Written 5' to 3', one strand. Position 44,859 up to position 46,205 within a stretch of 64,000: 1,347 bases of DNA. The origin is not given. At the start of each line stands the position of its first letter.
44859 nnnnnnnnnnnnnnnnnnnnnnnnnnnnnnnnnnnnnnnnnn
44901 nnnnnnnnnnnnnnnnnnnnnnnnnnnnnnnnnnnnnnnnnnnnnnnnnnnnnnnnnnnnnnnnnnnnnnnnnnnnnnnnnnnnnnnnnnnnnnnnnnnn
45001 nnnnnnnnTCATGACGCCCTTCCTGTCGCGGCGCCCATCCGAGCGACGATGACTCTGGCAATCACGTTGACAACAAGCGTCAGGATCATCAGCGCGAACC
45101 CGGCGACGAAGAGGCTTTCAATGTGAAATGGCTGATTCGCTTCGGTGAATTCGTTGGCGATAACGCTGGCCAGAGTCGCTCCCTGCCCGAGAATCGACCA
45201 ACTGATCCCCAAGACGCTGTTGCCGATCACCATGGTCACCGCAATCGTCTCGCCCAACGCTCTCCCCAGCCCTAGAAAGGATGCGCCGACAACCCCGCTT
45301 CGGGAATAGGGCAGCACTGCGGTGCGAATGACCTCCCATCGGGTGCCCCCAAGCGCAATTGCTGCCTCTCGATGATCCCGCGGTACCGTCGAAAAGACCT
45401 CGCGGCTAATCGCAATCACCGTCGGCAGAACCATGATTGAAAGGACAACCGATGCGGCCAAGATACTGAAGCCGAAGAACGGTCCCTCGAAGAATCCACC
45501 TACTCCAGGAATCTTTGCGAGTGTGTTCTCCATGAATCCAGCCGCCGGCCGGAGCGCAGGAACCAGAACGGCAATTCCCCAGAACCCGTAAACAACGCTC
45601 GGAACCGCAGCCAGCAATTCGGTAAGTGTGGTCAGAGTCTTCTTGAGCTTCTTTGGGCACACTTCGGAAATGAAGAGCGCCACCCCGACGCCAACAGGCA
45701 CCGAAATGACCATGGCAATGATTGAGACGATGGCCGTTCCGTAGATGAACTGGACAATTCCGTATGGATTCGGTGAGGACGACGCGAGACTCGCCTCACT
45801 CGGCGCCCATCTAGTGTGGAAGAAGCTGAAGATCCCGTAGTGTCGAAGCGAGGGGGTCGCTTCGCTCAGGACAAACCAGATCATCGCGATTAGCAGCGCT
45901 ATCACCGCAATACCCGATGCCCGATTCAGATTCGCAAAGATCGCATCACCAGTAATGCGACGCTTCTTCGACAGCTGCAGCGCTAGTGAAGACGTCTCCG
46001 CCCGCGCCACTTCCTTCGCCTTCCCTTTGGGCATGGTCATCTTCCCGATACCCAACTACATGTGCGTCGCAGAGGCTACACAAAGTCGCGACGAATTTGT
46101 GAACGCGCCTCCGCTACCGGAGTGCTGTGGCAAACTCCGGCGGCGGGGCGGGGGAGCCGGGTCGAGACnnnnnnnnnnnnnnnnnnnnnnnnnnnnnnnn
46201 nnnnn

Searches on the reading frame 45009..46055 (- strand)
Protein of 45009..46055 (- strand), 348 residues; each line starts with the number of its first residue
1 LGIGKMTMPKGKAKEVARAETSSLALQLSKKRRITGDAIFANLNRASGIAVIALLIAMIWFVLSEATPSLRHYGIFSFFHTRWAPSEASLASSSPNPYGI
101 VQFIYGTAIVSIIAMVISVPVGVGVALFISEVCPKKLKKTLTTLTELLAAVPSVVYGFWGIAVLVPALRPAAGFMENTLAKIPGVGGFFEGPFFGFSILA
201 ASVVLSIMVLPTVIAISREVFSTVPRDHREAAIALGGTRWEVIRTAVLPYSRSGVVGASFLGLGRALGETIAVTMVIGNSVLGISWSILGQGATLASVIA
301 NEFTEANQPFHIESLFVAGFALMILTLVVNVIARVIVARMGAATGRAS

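Call 22: search_protein_families(library=pfam, proteins=[window:45009-46055:-], max_evalue=0.0001)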
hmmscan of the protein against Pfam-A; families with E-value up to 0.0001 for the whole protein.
window:45009-46055:- (348 aa): 1 family
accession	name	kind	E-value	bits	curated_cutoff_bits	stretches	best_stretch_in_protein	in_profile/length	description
PF00528.27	BPD_transp_1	-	3.1e-18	66.6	26.4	1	122-340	5-182/184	Binding-protein-dependent transport system inner membrane component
